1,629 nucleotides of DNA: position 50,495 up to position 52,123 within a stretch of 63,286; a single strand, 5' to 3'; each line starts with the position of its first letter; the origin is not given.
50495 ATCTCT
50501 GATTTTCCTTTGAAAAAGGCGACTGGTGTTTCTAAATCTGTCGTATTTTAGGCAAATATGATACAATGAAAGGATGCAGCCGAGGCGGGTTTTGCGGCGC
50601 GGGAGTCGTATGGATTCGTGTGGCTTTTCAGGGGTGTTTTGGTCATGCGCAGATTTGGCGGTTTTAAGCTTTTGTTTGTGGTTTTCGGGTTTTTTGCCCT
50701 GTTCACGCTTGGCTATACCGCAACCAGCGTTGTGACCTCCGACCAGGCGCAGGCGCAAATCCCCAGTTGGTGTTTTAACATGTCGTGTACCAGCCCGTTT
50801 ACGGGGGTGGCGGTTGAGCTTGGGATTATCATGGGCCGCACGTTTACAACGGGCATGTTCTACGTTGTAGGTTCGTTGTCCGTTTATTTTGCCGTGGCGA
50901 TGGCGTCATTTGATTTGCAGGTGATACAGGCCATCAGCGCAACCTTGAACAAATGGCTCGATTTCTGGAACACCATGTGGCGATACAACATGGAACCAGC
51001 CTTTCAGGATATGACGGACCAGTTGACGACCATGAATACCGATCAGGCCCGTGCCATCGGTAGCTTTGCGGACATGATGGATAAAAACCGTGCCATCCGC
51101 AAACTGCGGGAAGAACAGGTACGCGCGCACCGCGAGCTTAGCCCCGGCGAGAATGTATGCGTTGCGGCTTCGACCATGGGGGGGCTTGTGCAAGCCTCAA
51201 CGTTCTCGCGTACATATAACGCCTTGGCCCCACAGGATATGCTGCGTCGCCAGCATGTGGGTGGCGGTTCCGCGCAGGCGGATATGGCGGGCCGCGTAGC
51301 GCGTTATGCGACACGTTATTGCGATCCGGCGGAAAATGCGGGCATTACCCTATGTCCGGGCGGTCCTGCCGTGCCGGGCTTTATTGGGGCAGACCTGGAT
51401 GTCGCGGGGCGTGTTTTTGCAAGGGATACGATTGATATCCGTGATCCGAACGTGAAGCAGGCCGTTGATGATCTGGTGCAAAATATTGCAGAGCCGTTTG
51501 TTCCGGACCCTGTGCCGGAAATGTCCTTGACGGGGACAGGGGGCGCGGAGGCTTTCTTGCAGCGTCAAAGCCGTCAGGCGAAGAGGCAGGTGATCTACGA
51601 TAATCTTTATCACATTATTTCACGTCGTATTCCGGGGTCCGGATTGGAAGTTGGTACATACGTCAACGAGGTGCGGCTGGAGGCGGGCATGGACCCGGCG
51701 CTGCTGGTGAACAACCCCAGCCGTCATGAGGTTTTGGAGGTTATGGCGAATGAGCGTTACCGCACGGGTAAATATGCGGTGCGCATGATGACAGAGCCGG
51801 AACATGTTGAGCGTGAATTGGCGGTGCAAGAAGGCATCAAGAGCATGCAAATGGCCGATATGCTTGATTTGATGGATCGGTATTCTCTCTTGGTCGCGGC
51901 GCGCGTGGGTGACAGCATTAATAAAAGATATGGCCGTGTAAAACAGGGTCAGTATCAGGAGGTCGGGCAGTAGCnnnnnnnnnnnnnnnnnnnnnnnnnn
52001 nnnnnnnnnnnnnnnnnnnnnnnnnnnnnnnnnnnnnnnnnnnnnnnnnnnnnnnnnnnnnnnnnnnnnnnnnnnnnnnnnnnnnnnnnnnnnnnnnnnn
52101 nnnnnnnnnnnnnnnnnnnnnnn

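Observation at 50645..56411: Four tandem divergent paralogs of an unplaced secreted Cys-loop protein family directly downstream of the T4BSS genes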

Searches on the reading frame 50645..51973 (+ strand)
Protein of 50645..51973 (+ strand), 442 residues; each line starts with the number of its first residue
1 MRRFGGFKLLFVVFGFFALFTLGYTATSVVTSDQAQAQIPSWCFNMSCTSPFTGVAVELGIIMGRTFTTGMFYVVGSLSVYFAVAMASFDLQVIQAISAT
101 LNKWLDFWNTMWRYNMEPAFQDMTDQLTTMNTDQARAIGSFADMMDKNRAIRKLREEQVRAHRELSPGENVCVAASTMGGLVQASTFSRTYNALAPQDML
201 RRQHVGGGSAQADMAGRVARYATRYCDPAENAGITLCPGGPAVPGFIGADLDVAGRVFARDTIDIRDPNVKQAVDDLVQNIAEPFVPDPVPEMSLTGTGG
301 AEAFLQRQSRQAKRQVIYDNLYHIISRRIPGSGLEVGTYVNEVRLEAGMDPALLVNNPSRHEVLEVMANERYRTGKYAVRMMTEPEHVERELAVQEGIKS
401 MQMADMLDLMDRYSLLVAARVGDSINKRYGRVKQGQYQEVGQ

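Call 3: search_protein_families(library=pfam, proteins=[window:50645-51973:+], max_evalue=1)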
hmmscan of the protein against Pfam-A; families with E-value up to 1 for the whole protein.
window:50645-51973:+ (442 aa): 0 families

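Call 4: search_protein_families(library=ncbifam, proteins=[window:50645-51973:+], max_evalue=1)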
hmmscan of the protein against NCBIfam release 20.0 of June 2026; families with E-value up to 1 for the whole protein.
window:50645-51973:+ (442 aa): 1 family
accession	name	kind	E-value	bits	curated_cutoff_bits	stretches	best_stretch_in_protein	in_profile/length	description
NF010524.0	PRK13922.14-4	equivalog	0.11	11.6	332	1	80-155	6-81/270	rod shape-determining protein MreC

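Call 8: search_solved_structures(query=A1, max_evalue=10)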
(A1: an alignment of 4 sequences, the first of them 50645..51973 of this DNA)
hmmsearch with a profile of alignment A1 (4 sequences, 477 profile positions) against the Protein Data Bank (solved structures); distinct sequences matched with E-value up to 10: 14.
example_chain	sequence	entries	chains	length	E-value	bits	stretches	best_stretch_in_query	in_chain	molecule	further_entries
5hns_A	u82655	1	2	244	0.036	16.1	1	46-137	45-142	Niemann-Pick C1 protein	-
5kwy_A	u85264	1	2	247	0.037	16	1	46-137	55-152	Niemann-Pick C1 protein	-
5f18_A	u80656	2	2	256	0.039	15.9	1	46-137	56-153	Niemann-Pick C1 protein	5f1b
8eus_C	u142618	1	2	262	0.042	15.9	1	46-137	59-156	NPC intracellular cholesterol transporter 1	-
9dz2_C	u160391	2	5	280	0.047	15.7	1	46-137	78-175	NPC intracellular cholesterol transporter 1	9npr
3gvm_A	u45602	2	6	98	0.22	13.5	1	97-149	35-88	Putative uncharacterized protein SAG1039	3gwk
3o9o_A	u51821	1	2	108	0.25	13.3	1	96-149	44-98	Uncharacterized protein gbs1074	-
3jd8_A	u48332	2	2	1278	0.41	12.6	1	46-125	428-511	Niemann-Pick C1 protein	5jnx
5u73_A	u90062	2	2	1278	0.41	12.6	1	46-125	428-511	Niemann-Pick C1 protein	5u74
6uox_A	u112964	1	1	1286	0.42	12.6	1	46-125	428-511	NPC intracellular cholesterol transporter 1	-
6w5r_A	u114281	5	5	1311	0.43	12.5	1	46-125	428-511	NPC intracellular cholesterol transporter 1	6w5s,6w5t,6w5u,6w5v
3hzz_A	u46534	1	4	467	0.53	12.2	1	336-409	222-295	Crotonyl CoA reductase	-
3krt_A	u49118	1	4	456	1.4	10.8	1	336-409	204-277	Crotonyl CoA reductase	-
1bw3_A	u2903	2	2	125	3.3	9.6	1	254-299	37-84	BARWIN, BASIC BARLEY SEED PROTEIN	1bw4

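Call 9: find_homologous_proteins(query=A1, max_evalue=0.001)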
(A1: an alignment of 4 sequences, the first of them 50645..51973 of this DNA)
Query A1 (4 sequences) (442 aa, profile of the alignment): 9 proteins with E <= 0.001 among 8000 candidates.
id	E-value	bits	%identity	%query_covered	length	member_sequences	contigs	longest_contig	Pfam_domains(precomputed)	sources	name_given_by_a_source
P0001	1.1e-180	620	100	100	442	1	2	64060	-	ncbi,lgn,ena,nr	ncbi:MAG: hypothetical protein OXT65_04560 [Alphaproteobacteria bacterium]|nr:hypothetical protein [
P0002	1.6e-132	461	24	37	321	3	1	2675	-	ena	-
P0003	2.3e-92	328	40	98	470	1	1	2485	-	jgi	jgi:hypothetical protein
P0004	5.0e-92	327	43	96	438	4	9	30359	-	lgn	-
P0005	1.1e-91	326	43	92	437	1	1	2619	-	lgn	-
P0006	1.3e-89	319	38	96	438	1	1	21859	-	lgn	-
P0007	1.5e-86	309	41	96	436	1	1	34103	-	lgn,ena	-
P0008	7.3e-84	300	41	92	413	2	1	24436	-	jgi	jgi:hypothetical protein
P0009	1.2e-72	263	36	97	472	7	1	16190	-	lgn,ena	-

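Call 11: find_encoding_contigs(protein=P0007, flank=10000, max_places=3)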
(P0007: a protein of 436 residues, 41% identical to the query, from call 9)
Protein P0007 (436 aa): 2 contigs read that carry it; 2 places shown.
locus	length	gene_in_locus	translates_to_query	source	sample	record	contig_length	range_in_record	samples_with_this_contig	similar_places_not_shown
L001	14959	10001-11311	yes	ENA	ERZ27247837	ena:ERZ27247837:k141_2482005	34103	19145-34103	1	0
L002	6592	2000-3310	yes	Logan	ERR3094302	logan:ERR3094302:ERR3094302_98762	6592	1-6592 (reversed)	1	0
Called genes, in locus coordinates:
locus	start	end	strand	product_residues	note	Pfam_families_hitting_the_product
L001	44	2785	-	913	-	PF13191:AAA_16 (faint), PF00004:AAA (weak), PF17871:AAA_lid_9 (weak), PF00004:AAA, PF00158:Sigma54_activat (weak), PF07724:AAA_2, PF07728:AAA_5, PF10431:ClpB_D2-small, +1 more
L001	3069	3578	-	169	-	PF00583:Acetyltransf_1, PF13673:Acetyltransf_10 (weak), PF13508:Acetyltransf_7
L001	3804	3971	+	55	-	-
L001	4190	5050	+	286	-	-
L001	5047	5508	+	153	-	PF01464:SLT (weak)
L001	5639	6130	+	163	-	PF16816:DotD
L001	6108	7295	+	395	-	PF16932:T4SS_TraI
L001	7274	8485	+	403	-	PF00437:T2SSE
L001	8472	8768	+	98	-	PF28014:IcmT_2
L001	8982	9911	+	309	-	PF10671:TcpQ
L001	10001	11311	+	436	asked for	-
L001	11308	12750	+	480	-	-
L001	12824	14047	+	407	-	-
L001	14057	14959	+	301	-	?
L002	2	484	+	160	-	?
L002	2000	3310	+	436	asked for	-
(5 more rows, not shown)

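Call 17: find_encoding_contigs(protein=P0004, flank=10000, max_places=3)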
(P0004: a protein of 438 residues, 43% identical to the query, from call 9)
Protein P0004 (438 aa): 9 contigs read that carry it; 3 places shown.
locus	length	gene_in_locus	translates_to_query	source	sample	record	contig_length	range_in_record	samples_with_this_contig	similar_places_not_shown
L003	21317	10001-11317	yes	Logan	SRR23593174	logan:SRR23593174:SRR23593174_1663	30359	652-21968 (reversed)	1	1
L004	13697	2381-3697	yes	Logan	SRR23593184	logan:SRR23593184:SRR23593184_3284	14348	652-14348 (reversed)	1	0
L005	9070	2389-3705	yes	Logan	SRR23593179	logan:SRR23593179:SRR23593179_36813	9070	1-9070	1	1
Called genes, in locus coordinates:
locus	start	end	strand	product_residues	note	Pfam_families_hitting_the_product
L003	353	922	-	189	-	PF00583:Acetyltransf_1, PF13673:Acetyltransf_10, PF13508:Acetyltransf_7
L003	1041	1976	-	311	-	PF12796:Ank_2, PF13606:Ank_3 (faint), PF13637:Ank_4 (faint), PF13857:Ank_5 (faint), PF00023:Ank (faint)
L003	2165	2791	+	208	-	PF00023:Ank (faint), PF13637:Ank_4 (faint), PF12796:Ank_2, PF13857:Ank_5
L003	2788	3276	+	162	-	PF00023:Ank (faint), PF12796:Ank_2 (faint), PF13637:Ank_4 (weak), PF13857:Ank_5 (weak)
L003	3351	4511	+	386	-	-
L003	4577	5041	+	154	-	PF01464:SLT (weak)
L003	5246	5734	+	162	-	PF16816:DotD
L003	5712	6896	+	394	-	PF16932:T4SS_TraI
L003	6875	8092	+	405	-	PF00437:T2SSE, PF13555:AAA_29 (faint)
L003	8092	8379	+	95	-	PF28014:IcmT_2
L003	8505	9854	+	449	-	PF10671:TcpQ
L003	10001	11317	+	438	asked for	-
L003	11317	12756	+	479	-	-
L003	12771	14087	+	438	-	-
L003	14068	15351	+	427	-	-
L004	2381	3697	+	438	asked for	-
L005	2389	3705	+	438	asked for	-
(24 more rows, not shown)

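Call 18: find_encoding_contigs(protein=P0009, flank=10000, max_places=2)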
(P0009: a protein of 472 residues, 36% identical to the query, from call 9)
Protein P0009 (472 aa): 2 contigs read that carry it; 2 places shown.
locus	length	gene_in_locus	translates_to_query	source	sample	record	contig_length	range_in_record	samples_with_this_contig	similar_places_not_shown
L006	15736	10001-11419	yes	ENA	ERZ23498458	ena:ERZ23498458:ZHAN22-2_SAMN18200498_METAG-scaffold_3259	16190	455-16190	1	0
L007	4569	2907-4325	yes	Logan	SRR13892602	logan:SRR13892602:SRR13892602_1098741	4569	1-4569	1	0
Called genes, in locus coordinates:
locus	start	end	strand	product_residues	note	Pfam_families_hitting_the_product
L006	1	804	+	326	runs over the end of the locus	PF01207:Dus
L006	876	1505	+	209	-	-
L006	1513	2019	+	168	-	-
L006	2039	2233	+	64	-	-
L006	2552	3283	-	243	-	PF10979:DUF2786, PF23771:DUF7168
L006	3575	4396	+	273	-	-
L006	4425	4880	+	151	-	PF01464:SLT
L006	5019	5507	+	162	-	PF16816:DotD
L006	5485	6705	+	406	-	PF16932:T4SS_TraI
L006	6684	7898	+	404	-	PF00437:T2SSE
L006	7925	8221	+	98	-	PF28014:IcmT_2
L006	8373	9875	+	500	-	PF10671:TcpQ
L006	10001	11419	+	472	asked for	-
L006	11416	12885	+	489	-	-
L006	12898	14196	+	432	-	-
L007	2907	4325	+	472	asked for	-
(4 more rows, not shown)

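Call 19: search_protein_representatives(alignment_id=A2)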
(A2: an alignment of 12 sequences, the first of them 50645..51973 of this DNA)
Query: 12 sequences, 438 profile positions. Proteins with E-value up to 0.001 (for the whole library): 1399; up to 1e-10: 1161; up to 1e-30: 532. The best 150 are listed.
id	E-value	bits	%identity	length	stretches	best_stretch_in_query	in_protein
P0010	1.0e-178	610.8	-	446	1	1-437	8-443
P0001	1.7e-178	610.1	-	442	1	1-437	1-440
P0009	2.4e-175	599.7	-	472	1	1-435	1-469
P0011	2.5e-167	573.3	-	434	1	6-436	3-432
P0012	2.5e-159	547.0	-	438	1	1-437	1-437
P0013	4.8e-154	529.5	-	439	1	1-434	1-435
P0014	9.3e-154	528.6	-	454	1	1-437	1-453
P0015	8.8e-153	525.4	-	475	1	1-437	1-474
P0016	2.8e-149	513.8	-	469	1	4-436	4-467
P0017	2.1e-148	510.9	-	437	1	1-431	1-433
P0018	4.9e-142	490.0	-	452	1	6-426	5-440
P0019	8.6e-141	485.8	-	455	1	1-436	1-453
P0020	1.4e-140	485.1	-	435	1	1-431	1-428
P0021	1.4e-139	481.8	-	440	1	1-437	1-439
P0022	8.2e-137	472.7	-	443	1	1-429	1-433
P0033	5.9e-126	437.0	-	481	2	202-428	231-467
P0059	3.4e-95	335.6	-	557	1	7-422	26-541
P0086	4.7e-84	298.9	-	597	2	86-436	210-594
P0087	4.6e-83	295.6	-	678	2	5-346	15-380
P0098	2.1e-79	283.6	-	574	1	85-419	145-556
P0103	2.0e-78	280.3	-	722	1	54-423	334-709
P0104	5.4e-78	278.9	-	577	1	33-434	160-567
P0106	1.2e-77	277.7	-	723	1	96-433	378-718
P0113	9.3e-75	268.2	-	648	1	102-426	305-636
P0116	8.8e-74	265.0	-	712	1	102-425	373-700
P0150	1.1e-68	248.2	-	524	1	86-424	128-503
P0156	5.8e-68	245.9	-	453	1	57-426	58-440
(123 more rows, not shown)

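Call 20: list_cluster_members(proteins=[P0010, P0033, P0059, P0087, P0103, P0113, P0086, P0150, P0156, P0098])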
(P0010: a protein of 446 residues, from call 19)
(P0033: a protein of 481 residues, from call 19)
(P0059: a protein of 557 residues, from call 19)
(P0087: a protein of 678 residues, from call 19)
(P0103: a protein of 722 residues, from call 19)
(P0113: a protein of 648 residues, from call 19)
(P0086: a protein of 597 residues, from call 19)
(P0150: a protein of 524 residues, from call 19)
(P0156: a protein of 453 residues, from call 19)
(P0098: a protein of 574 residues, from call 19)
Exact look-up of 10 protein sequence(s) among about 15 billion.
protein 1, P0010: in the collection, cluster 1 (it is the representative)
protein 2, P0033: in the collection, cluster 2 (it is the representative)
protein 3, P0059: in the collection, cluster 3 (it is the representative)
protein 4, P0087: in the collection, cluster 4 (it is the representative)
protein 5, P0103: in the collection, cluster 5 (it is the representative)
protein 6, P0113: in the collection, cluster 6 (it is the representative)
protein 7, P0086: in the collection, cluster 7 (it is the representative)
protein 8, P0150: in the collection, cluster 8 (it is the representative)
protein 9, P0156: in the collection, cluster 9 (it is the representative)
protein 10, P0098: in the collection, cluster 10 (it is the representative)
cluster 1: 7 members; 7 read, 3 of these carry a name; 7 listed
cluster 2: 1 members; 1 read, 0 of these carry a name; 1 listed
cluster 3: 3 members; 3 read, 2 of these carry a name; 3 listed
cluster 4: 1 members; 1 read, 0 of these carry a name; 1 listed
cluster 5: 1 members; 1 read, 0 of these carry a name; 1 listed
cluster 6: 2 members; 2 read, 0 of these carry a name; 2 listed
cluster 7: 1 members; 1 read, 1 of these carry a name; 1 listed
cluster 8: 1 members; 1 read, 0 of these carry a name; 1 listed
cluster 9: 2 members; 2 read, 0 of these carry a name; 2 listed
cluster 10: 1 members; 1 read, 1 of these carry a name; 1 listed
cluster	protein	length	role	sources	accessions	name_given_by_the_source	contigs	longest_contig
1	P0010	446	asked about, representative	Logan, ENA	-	-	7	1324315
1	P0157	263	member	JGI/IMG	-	hypothetical protein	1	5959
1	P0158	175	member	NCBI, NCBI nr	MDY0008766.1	MAG: hypothetical protein RBS08_03585, partial [Bdellovibrionales bacterium] | hypothetical protein [Bdellovibrionales bacterium]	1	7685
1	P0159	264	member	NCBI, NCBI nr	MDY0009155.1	MAG: hypothetical protein RBS08_05575, partial [Bdellovibrionales bacterium] | hypothetical protein [Bdellovibrionales bacterium]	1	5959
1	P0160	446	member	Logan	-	-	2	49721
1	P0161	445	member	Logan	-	-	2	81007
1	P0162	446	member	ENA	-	-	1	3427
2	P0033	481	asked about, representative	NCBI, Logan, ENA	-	-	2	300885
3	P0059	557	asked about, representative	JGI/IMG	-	hypothetical protein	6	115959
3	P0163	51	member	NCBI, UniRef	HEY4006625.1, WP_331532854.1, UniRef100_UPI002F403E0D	MAG TPA: cold-shock protein, partial [Pseudonocardia sp.] | cold-shock protein n=1 Tax=Pseudonocardia sp. TaxID=60912 RepID=UPI002F403E0D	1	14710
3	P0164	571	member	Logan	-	-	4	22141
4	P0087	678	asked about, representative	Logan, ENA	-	-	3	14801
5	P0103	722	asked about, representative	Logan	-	-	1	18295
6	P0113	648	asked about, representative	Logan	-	-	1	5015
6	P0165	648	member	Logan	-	-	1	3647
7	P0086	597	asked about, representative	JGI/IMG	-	hypothetical protein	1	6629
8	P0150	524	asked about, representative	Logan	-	-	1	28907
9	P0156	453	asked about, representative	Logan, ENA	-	-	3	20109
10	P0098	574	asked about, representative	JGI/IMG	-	hypothetical protein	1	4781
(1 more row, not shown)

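Call 23: find_related_loci(query=A3, collection=genome_contigs, flank=10000)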
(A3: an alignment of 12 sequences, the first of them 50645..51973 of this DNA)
Query A3 (442 aa) in genome_contigs; peptide patterns used: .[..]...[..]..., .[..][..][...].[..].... (x = any residue, [..] = any of these).
69 stretches matched a pattern; 30 encode a relative of the query (tblastn E <= 1e-3); 30 distinct loci.
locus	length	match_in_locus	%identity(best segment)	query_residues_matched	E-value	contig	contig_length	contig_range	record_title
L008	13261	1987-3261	44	1-427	3e-111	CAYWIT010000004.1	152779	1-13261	MAG TPA_asm: uncultured Rhodospirillaceae bacterium isolate SRP263991_co5_116 genome assembly, contig: NODE_209_length_1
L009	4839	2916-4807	42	1-427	8e-102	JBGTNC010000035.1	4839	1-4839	MAG: Alphaproteobacteria bacterium isolate JTS-RE379 k141_7344997, whole genome shotgun sequence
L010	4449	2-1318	39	1-425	2e-100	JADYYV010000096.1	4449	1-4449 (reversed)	MAG: Alphaproteobacteria bacterium isolate SJ545 c_000000511698, whole genome shotgun sequence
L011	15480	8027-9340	39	1-425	2e-99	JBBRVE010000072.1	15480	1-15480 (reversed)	MAG: Bdellovibrionales bacterium isolate La3_metabat2.091 La3_metabat2.091_K_3040518_L_15480_cov_13.0193, whole genome s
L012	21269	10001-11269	40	1-427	3e-99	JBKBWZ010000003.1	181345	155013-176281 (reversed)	MAG: Alphaproteobacteria bacterium isolate 21H_022.bin.44 NODE_79_length_181345_cov_9.325106, whole genome shotgun seque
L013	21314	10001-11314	39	1-425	3e-99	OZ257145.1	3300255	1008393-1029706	MAG: Alphaproteobacteria bacterium isolate 69972d1d-dbf9-468a-a7e1-338fb8fe1a5a genome assembly, chromosome: 1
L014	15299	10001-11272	41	1-427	2e-98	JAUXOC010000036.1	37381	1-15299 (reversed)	MAG: Alphaproteobacteria bacterium isolate C1_metabat.bin.32 C1_k141_126328, whole genome shotgun sequence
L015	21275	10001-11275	40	1-425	4e-98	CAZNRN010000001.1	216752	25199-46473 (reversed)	MAG TPA_asm: uncultured Micavibrio sp. isolate binchicken_co199_124 genome assembly, contig: NODE_59_length_216752_cov_7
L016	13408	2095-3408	39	1-425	3e-97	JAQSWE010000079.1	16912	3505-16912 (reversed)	MAG: Alphaproteobacteria bacterium isolate C_No_T20_C_bin.40 scaffold_6425, whole genome shotgun sequence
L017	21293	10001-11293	39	1-425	9e-97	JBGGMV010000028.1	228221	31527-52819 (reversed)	MAG: Alphaproteobacteria bacterium isolate bin.025 k141_1741422, whole genome shotgun sequence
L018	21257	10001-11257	39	1-425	3e-96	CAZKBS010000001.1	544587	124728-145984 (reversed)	MAG TPA_asm: uncultured Micavibrio sp. isolate SRP290908_co2_99 genome assembly, contig: NODE_5_length_544587_cov_36.572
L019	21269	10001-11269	39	1-425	2e-95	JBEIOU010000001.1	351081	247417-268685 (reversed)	MAG: Micavibrio sp. isolate Sample-106-S6-bin-24 Sample_106_S6-bin_24-k141_802975, whole genome shotgun sequence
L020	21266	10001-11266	38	1-428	1e-93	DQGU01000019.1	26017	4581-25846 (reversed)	MAG TPA_asm: Rhodospirillaceae bacterium isolate UBA8982 contig_8105, whole genome shotgun sequence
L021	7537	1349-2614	38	1-428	1e-92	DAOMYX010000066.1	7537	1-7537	MAG TPA_asm: Alphaproteobacteria bacterium isolate AMR_MDS_5615 NODE_3275_length_7537_cov_23.011628, whole genome shotgu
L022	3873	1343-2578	40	1-422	7e-93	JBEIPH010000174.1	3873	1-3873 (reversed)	MAG: Micavibrio sp. isolate Sample-106-S6-bin-43 Sample_106_S6-bin_43-k141_600834, whole genome shotgun sequence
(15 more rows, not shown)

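Call 26: find_homologous_proteins(query=A4, max_evalue=0.00001)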
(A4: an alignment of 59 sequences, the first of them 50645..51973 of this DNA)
Query A4 (59 sequences) (442 aa, profile of the alignment): 8 proteins with E <= 0.00001 among 8000 candidates.
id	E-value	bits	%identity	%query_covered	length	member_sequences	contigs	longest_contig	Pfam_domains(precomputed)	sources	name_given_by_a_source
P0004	5.7e-167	574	43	96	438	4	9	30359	-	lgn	-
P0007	3.8e-164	565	41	96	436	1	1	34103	-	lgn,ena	-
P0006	3.2e-162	558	38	96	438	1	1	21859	-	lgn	-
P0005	4.3e-154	532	43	92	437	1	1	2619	-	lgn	-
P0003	3.6e-148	512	40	98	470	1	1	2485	-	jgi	jgi:hypothetical protein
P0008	3.3e-143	496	41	92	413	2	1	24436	-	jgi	jgi:hypothetical protein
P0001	2.6e-141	490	100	100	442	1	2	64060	-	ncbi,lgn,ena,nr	ncbi:MAG: hypothetical protein OXT65_04560 [Alphaproteobacteria bacterium]|nr:hypothetical protein [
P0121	4.4e-117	410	25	70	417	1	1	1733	-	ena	-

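Call 38: predict_structure(alignment_id=A4)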
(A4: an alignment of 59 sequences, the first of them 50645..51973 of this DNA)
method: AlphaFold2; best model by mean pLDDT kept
length: 442 residues; sequences in the alignment: 59
mean_pLDDT: 82.9   pTM: 0.62
mean pLDDT of the five models: 82.9, 82.6, 82.0, 81.7, 81.5
residues with pLDDT >= 90: 180; 70-90: 200; 50-70: 33; < 50: 29
segments of 3 or more residues with pLDDT < 50: 1-3, 30-53
pLDDT, mean of each block of 10 residues (from residue 1): 60 82 61 36 35 56 72 79 82 86 89 87 81 88 95 96 85 86 95 94 74 91 91 80 88 94 95 95 89 90 89 94 96 84 90 92 92 82 85 92 94 94 85 55 49
secondary structure, 60 per line:
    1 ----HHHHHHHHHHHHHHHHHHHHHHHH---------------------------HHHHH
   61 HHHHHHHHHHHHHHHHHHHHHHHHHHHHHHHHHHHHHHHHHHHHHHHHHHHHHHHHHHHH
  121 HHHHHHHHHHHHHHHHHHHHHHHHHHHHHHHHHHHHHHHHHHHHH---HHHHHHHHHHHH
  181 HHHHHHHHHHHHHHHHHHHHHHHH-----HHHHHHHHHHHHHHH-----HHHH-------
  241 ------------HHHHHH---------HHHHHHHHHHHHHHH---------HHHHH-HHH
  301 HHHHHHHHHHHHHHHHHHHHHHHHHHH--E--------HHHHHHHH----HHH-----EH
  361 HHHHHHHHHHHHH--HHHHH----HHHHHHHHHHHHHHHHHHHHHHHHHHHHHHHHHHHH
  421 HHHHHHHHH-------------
elements in order: H5-28 H56-165 H169-204 H210-224 H230-233 H253-258 H268-282 H292-296 H298-327 H339-346 H360-373 H376-380 H385-429
